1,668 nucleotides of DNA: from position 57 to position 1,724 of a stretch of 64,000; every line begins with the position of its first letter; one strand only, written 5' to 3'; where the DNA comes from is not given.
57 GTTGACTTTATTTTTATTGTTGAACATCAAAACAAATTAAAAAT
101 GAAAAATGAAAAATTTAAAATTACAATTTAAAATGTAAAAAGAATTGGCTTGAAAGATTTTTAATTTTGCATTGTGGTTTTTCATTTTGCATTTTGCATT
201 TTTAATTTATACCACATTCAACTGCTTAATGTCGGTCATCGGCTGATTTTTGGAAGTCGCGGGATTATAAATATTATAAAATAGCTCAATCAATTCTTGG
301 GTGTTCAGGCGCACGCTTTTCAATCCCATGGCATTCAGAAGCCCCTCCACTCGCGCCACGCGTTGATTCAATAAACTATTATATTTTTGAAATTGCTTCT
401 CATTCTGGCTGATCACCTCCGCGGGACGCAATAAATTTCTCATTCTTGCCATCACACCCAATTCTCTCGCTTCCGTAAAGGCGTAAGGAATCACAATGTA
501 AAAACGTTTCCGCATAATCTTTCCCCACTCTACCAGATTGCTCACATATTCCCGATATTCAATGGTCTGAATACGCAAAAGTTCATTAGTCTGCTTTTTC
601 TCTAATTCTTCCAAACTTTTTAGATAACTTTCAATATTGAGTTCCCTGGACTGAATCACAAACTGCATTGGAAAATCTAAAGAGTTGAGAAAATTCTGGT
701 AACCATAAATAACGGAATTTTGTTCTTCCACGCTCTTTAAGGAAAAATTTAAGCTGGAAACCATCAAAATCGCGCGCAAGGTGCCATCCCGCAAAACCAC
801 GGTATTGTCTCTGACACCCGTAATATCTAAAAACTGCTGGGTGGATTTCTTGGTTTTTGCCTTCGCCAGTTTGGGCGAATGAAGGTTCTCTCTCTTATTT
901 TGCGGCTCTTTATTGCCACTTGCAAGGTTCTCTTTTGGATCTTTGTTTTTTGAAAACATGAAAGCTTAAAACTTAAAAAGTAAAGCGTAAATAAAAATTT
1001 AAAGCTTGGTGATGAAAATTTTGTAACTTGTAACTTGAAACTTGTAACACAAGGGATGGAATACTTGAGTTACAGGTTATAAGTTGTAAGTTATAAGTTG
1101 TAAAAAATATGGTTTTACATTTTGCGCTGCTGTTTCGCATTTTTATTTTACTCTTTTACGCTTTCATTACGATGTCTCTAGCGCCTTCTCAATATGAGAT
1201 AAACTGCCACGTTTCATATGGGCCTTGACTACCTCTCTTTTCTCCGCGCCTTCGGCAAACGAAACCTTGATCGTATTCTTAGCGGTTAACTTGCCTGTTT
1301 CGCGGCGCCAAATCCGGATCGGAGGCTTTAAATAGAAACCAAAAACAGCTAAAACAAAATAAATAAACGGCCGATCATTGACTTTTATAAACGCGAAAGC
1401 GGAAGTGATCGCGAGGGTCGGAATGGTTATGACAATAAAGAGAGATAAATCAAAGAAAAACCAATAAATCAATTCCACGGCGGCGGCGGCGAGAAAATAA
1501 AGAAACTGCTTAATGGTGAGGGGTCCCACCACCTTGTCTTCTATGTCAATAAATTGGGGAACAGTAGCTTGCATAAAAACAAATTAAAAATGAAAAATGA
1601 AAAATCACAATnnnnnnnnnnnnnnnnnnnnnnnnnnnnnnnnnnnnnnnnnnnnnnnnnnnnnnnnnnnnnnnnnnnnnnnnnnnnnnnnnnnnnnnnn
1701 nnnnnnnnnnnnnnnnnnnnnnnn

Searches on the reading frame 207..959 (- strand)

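Call 12: search_protein_families(library=pfam, proteins=[window:207-959:-], max_evalue=0.001)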
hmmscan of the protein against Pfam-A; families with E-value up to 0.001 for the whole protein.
window:207-959:- (250 aa): 0 families

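Call 34: search_protein_families(library=ncbifam, proteins=[window:207-959:-], max_evalue=0.01)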
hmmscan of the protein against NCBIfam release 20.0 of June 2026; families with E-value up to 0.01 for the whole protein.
window:207-959:- (250 aa): 2 families
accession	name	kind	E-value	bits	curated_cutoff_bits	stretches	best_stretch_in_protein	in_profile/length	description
NF045975.1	VirB4_plasma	equivalog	5.5e-12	44.2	590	1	32-157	95-233/894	Mbov_0397 family ICE element conjugal transfer ATPase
NF041427.1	TrsD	subfamily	6.1e-07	29.4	200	1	34-193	9-179/201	TrsD/TraD family conjugative transfer protein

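Call 39: search_protein_families(library=pfam, proteins=[window:207-959:-], max_evalue=1)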
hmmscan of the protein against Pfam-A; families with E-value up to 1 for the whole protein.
window:207-959:- (250 aa): 1 family
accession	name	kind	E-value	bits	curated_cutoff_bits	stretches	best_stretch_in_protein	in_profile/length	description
PF11130.14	TraC_F_IV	-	0.023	14.2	28.1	1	191-241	133-180/375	TraC protein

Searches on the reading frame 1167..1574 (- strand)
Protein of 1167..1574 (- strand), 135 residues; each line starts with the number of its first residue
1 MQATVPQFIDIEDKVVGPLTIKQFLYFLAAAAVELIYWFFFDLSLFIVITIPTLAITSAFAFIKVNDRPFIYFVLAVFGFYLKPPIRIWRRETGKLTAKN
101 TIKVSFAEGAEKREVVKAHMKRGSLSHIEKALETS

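Call 70: search_protein_families(library=pfam, proteins=[window:1167-1574:-], max_evalue=0.1)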
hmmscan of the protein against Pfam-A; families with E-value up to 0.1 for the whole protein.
window:1167-1574:- (135 aa): 2 families
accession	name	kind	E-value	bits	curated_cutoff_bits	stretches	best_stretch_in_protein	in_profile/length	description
PF12666.12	PrgI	-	9.6e-08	32.9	27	1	9-87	6-89/91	PrgI family protein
PF00528.27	BPD_transp_1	-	0.0028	17.9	26.4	1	42-127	21-109/184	Binding-protein-dependent transport system inner membrane component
